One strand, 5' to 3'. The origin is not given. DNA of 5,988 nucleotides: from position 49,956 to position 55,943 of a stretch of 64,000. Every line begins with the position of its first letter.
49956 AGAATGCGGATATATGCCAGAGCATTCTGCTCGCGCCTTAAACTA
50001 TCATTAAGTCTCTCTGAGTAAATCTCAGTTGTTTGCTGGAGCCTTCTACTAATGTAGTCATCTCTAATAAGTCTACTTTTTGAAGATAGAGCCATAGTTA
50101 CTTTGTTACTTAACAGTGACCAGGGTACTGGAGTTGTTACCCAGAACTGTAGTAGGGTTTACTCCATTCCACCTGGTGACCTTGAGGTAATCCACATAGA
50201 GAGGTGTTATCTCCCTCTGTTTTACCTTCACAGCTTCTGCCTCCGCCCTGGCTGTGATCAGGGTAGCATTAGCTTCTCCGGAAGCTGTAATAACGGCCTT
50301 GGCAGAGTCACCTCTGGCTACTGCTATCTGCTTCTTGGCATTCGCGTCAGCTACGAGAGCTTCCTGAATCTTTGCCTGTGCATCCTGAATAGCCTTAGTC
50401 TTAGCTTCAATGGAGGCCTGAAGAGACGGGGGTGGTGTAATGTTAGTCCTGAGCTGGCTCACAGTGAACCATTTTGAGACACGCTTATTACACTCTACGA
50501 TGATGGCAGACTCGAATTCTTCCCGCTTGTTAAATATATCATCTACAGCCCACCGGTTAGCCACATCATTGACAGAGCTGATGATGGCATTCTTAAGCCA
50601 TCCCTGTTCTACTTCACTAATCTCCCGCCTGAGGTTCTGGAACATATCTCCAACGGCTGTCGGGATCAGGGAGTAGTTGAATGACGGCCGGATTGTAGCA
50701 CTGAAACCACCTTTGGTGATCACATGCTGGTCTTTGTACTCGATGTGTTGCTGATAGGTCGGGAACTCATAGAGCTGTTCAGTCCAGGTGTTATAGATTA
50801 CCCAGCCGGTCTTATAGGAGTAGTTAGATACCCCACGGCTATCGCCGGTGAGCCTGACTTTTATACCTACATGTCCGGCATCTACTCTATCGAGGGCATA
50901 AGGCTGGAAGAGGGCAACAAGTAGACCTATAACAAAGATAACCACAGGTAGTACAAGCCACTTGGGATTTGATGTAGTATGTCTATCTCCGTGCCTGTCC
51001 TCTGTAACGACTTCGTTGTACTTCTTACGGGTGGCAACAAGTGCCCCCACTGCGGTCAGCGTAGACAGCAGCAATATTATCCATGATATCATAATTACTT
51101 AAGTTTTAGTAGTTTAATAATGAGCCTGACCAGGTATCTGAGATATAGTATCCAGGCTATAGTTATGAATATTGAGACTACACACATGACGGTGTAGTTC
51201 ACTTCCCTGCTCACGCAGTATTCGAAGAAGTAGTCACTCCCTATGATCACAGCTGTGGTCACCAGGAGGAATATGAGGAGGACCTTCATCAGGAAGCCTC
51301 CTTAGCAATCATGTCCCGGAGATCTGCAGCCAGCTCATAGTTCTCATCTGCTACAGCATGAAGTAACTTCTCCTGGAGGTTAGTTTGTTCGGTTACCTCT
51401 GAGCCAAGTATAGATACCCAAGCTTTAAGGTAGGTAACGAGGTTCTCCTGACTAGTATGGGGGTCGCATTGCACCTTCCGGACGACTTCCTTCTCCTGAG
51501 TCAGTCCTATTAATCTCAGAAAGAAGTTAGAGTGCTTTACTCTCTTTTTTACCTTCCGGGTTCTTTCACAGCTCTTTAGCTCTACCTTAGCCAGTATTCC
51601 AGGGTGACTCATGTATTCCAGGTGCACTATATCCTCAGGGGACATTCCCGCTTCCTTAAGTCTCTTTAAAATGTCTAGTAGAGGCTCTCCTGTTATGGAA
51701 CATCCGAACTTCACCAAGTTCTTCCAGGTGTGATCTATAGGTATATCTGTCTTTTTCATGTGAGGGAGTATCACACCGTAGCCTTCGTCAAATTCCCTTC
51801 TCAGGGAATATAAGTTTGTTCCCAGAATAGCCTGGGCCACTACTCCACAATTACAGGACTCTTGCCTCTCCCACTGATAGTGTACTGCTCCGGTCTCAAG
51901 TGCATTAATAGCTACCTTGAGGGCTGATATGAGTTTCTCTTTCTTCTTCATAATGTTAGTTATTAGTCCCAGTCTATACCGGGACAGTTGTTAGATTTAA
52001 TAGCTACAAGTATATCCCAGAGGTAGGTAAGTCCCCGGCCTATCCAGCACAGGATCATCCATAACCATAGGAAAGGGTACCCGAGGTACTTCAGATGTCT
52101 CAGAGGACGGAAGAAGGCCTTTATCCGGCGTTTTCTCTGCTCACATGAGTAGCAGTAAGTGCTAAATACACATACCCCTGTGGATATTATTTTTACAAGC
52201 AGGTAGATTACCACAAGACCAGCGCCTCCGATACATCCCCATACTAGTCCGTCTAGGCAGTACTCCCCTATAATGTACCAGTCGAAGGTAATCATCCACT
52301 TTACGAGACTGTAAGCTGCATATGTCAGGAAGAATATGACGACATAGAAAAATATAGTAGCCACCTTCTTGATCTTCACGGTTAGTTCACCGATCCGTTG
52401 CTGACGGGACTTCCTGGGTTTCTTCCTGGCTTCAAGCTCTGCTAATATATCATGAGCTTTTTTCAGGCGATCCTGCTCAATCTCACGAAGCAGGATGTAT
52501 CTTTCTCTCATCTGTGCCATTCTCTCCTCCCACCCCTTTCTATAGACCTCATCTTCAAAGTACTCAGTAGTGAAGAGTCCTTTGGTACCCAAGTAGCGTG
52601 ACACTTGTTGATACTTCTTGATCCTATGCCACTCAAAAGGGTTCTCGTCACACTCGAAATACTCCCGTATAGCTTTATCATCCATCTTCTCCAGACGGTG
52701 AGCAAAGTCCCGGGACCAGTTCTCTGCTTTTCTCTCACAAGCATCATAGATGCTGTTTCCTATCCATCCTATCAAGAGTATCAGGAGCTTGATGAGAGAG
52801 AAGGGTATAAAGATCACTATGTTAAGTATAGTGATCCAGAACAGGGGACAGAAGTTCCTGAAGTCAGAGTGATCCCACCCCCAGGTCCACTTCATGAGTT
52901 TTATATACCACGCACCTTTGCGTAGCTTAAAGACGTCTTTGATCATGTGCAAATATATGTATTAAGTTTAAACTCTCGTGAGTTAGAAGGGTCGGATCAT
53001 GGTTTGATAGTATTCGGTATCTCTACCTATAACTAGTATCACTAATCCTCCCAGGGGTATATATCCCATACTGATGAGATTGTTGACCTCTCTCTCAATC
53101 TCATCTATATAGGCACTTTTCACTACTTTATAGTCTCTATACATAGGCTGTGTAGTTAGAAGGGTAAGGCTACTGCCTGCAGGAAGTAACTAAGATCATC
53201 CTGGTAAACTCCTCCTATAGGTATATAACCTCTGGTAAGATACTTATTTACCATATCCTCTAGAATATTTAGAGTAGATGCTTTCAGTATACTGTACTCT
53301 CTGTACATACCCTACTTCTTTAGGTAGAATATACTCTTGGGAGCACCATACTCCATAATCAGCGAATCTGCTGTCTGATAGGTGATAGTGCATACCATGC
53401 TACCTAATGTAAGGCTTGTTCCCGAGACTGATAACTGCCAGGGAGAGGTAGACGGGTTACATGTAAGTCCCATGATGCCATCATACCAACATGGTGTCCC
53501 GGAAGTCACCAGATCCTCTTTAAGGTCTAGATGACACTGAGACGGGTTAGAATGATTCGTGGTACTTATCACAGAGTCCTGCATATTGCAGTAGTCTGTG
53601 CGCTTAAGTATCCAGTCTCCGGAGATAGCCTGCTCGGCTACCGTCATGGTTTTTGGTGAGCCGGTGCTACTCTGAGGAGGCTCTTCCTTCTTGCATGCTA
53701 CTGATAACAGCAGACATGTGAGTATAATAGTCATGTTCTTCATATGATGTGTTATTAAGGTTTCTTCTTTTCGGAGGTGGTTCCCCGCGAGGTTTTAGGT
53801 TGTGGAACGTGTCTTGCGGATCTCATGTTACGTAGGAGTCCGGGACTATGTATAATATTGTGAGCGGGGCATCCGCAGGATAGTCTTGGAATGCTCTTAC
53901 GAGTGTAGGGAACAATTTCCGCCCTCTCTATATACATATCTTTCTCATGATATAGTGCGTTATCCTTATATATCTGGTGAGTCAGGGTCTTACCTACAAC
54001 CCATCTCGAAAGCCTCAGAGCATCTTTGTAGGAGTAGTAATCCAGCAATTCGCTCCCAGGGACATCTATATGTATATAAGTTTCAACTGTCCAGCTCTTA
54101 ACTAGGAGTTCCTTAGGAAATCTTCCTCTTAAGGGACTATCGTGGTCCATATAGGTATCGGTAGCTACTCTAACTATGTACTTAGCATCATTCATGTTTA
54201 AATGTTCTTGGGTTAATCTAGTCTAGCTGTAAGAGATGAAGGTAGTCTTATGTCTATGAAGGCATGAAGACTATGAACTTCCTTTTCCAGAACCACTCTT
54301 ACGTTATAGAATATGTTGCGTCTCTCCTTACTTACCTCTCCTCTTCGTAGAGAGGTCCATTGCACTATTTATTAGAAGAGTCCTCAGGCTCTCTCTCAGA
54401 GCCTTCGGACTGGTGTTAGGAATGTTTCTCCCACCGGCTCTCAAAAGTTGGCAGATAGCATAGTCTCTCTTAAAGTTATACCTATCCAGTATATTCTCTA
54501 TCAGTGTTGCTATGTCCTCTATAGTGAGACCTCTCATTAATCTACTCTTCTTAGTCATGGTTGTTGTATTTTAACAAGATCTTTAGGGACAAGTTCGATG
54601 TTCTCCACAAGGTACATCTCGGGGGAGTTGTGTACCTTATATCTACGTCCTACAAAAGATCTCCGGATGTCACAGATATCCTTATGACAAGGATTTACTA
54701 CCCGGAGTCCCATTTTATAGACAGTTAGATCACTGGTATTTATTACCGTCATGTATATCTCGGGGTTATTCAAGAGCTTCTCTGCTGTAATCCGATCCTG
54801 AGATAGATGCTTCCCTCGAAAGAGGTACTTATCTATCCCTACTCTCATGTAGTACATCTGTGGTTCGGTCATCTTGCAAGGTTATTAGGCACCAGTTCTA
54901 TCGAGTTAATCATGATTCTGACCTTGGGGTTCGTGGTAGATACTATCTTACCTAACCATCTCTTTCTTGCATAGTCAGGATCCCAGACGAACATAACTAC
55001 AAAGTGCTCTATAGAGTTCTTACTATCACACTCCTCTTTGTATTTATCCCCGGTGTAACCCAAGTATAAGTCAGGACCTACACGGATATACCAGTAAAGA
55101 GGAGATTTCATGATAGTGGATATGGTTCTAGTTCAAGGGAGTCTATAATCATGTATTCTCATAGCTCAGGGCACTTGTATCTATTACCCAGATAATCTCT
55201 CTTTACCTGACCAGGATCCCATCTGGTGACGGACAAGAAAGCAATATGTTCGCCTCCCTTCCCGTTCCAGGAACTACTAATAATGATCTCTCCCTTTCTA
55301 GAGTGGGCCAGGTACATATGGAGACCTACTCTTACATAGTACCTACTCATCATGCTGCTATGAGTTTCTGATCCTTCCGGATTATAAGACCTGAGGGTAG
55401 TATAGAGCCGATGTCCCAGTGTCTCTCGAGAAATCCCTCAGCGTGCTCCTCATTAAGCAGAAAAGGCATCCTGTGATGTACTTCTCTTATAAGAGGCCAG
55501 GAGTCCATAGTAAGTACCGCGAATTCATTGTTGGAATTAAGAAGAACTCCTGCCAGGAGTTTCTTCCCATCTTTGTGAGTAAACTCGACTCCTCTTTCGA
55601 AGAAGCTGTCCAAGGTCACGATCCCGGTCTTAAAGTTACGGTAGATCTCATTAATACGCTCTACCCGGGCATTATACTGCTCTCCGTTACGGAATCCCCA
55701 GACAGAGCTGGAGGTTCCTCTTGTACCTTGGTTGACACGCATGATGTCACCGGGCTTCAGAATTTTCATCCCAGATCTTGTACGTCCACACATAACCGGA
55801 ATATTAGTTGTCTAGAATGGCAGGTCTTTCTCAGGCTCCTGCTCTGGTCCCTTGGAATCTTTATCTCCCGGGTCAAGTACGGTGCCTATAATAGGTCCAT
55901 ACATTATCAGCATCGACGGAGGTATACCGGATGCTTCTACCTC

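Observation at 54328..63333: Modular, repeated cassettes of two novel paralog families ('YxRVG...ESIEIV' x11 and 'YNF' x3) dominating 9 kb of the early region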

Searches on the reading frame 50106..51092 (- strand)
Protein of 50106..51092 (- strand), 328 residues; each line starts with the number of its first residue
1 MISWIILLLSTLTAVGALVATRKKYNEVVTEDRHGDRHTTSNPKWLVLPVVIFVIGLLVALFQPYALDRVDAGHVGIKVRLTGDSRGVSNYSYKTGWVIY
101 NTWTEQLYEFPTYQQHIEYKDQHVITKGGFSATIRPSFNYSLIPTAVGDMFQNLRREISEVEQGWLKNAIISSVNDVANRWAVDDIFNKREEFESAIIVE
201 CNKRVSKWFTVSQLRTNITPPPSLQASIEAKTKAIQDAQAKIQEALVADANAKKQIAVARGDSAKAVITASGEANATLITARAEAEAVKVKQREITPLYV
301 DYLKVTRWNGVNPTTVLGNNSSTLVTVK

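Call 10: search_protein_families(library=pfam, max_evalue=0.01, proteins=[window:50106-51092:-])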
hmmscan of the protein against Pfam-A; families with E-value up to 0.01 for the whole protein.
window:50106-51092:- (328 aa): 2 families
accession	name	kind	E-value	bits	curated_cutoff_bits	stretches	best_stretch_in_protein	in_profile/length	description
PF01145.31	Band_7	-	2e-23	83.8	23.6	1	69-245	2-172/176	SPFH domain / Band 7 family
PF09323.15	DUF1980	-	0.0036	18.2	25.9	1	3-66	37-97/110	DUF1980 N-terminal domain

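Call 53: find_related_loci(query=window:50106-51092:-, collection=viral_contigs, flank=10000)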
Query window:50106-51092:- (328 aa) in viral_contigs; peptide patterns used: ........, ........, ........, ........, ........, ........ (x = any residue, [..] = any of these).
55 stretches matched a pattern; 40 encode a relative of the query (tblastn E <= 1e-3); 40 distinct loci.
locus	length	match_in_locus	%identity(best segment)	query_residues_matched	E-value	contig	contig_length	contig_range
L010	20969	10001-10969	66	1-324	1e-146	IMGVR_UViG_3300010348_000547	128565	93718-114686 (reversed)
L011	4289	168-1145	67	1-328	4e-149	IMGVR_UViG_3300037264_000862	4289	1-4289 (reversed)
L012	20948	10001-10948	66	12-328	3e-144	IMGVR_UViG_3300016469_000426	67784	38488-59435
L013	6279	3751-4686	63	1-324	1e-140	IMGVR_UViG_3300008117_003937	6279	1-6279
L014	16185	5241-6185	63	1-328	4e-140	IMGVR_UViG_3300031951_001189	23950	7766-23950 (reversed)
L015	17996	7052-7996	63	1-328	2e-138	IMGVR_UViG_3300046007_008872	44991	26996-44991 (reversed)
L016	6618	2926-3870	63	1-328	1e-138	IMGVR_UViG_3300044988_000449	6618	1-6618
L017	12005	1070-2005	63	1-324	1e-138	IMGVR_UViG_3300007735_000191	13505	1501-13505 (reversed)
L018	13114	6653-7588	63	1-324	1e-138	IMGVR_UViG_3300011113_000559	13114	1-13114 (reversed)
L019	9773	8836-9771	63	1-324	2e-138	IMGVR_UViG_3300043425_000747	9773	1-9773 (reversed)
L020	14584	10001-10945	63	1-328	4e-138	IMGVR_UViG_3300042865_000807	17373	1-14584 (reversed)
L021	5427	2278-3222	63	1-328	1e-138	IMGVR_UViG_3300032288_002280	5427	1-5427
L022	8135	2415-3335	63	1-328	5e-138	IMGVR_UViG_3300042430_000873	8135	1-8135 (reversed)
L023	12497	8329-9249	63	1-328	5e-138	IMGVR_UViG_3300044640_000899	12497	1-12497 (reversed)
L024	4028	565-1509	63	1-328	3e-140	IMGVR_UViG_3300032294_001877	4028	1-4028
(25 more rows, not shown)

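Call 73: search_dna_similar(query=window:50106-51092:-, collection=phages, mode=protein, max_rows=12)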
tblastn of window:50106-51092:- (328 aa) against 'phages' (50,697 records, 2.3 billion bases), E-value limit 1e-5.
Records with a match: 710; places in all: 710; records where one place covers at least 80% of the query: 565.
Best place of each record, by identity: <60% 710.
By first word of the organism name: Staphylococcus 274; Pseudomonas 66; Bacillus 48; Klebsiella 45; Erwinia 42; Escherichia 38; Burkholderia 30; Salmonella 24; Enterococcus 24; Prevotella 15; and 39 more.
By host as written in the record: - 86; Staphylococcus aureus 84; Staphylococcus sp. 33; Pseudomonas aeruginosa 21; Klebsiella pneumoniae 19; Prevotella sp. 15; Escherichia coli 15; Burkholderia sp. 15; and 212 more.
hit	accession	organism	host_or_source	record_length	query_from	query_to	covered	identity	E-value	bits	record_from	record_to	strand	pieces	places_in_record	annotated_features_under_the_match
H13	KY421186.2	Flavobacterium phage FL-1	Flavobacterium sp. B183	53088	15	328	96%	47.6%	9e-87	290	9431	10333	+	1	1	hypothetical protein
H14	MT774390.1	uncultured phage cr85_1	human feces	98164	42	325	87%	32.3%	8e-37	145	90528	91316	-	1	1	serine protease | hypothetical protein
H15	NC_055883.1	uncultured phage cr85_1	human feces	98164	42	325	87%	32.3%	8e-37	145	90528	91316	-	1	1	serine protease | hypothetical protein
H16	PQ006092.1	bajarodcaudo virus 1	Chaetodipus spinatus feces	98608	53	324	83%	32.1%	3e-33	135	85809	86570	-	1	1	high frequency of lysogenization C protein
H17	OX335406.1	Klebsiella phage cp20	Sewage and Seine river water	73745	53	328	84%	31.4%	1e-22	104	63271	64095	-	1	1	record has no annotation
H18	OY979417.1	Klebsiella phage vB_Kpn_K17alpha62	-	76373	53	328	84%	31.4%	1e-22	104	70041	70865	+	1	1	unknown function | portal protein | tail length tape measure protein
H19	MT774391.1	uncultured phage cr126_1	human feces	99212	53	314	80%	32.3%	9e-27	116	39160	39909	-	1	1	SPFH domain/band 7 family protein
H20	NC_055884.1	uncultured phage cr126_1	human feces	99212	53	314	80%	32.3%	9e-27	116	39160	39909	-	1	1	SPFH domain/band 7 family protein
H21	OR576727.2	Myxococcus phage Mx1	Myxococcus sp.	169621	51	319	82%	31.3%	1e-30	127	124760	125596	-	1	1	hypothetical protein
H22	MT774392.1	uncultured phage cr128_1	human feces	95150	53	327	84%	30.4%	3e-30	127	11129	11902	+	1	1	SPFH domain/band 7 family protein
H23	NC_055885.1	uncultured phage cr128_1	human feces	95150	53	327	84%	30.4%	3e-30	127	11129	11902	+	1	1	SPFH domain/band 7 family protein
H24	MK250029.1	Prevotella phage Lak-C1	Prevotella sp.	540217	52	320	82%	31.0%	4e-28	120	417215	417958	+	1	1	record has no annotation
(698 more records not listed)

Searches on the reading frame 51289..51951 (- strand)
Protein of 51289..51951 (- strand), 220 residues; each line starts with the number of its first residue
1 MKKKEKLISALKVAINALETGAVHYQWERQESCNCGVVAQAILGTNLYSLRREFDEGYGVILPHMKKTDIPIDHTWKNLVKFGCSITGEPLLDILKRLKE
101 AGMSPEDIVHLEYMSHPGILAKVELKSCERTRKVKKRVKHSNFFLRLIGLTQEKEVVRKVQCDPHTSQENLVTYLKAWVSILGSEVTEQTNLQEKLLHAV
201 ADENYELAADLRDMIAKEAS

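Call 10: search_protein_families(library=pfam, max_evalue=0.01, proteins=[window:51289-51951:-])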
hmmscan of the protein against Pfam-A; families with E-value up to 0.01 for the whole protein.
window:51289-51951:- (220 aa): 1 family
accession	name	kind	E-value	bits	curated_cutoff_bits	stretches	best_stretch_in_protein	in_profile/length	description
PF02151.25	UVR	-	8.1e-07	29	21.5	1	190-217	5-32/36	UvrB/uvrC motif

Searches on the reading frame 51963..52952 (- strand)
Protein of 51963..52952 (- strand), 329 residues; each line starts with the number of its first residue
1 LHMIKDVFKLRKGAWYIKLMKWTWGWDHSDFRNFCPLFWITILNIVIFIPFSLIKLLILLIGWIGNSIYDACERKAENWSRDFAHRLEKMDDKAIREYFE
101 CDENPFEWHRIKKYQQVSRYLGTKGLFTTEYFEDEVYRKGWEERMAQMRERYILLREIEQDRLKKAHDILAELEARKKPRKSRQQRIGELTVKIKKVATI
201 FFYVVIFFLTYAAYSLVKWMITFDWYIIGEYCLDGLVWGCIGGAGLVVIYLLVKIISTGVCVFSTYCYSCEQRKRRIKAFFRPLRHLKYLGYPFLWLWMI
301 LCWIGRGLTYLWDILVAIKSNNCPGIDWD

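Call 10: search_protein_families(library=pfam, max_evalue=0.01, proteins=[window:51963-52952:-])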
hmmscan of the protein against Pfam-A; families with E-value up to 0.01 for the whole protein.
window:51963-52952:- (329 aa): 1 family
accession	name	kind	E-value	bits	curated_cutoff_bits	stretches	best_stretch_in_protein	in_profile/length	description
PF03208.24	PRA1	-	0.0062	16.6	30.1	0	246-317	52-122/143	PRA1 family protein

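Call 52: find_related_loci(query=window:51963-52952:-, collection=viral_contigs, flank=10000)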
Query window:51963-52952:- (329 aa) in viral_contigs; peptide patterns used: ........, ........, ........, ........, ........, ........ (x = any residue, [..] = any of these).
18 stretches matched a pattern, but none encodes a relative of the query by tblastn (E <= 1e-3).

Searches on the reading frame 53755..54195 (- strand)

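Call 7: search_protein_families(library=pfam, max_evalue=1, proteins=[window:53755-54195:-])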
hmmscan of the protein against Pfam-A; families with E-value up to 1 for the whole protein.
window:53755-54195:- (146 aa): 0 families

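Call 8: search_protein_families(library=phrogs, max_evalue=1, proteins=[window:53755-54195:-])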
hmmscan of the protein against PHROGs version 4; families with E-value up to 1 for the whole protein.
window:53755-54195:- (146 aa): 1 family
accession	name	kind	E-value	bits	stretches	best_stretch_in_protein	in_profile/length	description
phrog_21616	-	unknown function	0.21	12.9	1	49-126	20-96/131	-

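Call 88: search_protein_families(library=padloc, max_evalue=0.01, proteins=[window:53755-54195:-])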
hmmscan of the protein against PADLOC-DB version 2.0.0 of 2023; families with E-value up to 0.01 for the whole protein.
window:53755-54195:- (146 aa): 0 families

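Call 89: search_protein_families(library=ncbifam, max_evalue=0.01, proteins=[window:53755-54195:-])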
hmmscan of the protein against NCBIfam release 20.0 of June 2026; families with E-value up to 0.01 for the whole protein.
window:53755-54195:- (146 aa): 0 families

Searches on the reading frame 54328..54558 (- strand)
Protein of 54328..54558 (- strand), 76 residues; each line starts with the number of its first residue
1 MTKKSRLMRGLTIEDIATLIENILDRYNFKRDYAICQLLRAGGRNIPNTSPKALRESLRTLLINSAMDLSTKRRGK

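Call 7: search_protein_families(library=pfam, max_evalue=1, proteins=[window:54328-54558:-])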
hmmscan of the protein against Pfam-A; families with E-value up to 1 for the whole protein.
window:54328-54558:- (76 aa): 0 families

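Call 8: search_protein_families(library=phrogs, max_evalue=1, proteins=[window:54328-54558:-])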
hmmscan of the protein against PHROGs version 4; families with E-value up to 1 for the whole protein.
window:54328-54558:- (76 aa): 0 families

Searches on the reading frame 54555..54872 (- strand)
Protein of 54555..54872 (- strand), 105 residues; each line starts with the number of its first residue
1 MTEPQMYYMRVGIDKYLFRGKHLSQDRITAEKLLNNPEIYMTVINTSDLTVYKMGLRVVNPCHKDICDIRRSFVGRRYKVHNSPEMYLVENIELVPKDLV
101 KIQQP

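Call 7: search_protein_families(library=pfam, max_evalue=1, proteins=[window:54555-54872:-])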
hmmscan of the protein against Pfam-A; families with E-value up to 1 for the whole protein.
window:54555-54872:- (105 aa): 0 families

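Call 8: search_protein_families(library=phrogs, max_evalue=1, proteins=[window:54555-54872:-])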
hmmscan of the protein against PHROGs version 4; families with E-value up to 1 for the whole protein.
window:54555-54872:- (105 aa): 0 families

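Call 92: find_related_loci(query=window:54555-54872:-, collection=viral_contigs, flank=5000)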
Query window:54555-54872:- (105 aa) in viral_contigs; peptide patterns used: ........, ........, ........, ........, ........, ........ (x = any residue, [..] = any of these).
4 stretches matched a pattern, but none encodes a relative of the query by tblastn (E <= 1e-3).

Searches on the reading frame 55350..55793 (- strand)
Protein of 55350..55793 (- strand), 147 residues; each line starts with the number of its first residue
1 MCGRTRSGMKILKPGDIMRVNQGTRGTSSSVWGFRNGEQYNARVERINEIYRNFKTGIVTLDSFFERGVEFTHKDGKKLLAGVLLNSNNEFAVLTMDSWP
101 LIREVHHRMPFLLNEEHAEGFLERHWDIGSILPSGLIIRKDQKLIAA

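Call 10: search_protein_families(library=pfam, max_evalue=0.01, proteins=[window:55350-55793:-])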
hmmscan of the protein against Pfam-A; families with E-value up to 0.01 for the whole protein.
window:55350-55793:- (147 aa): 1 family
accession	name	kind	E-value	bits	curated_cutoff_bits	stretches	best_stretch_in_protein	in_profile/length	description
PF02586.19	SRAP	-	1.5e-06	28.4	27.1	1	41-124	78-182/214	SOS response associated peptidase (SRAP)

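Call 88: search_protein_families(library=padloc, max_evalue=0.01, proteins=[window:55350-55793:-])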
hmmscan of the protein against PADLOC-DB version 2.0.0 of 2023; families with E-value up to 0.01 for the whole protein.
window:55350-55793:- (147 aa): 0 families

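Call 89: search_protein_families(library=ncbifam, max_evalue=0.01, proteins=[window:55350-55793:-])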
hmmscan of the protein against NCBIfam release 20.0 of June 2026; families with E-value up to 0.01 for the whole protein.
window:55350-55793:- (147 aa): 0 families
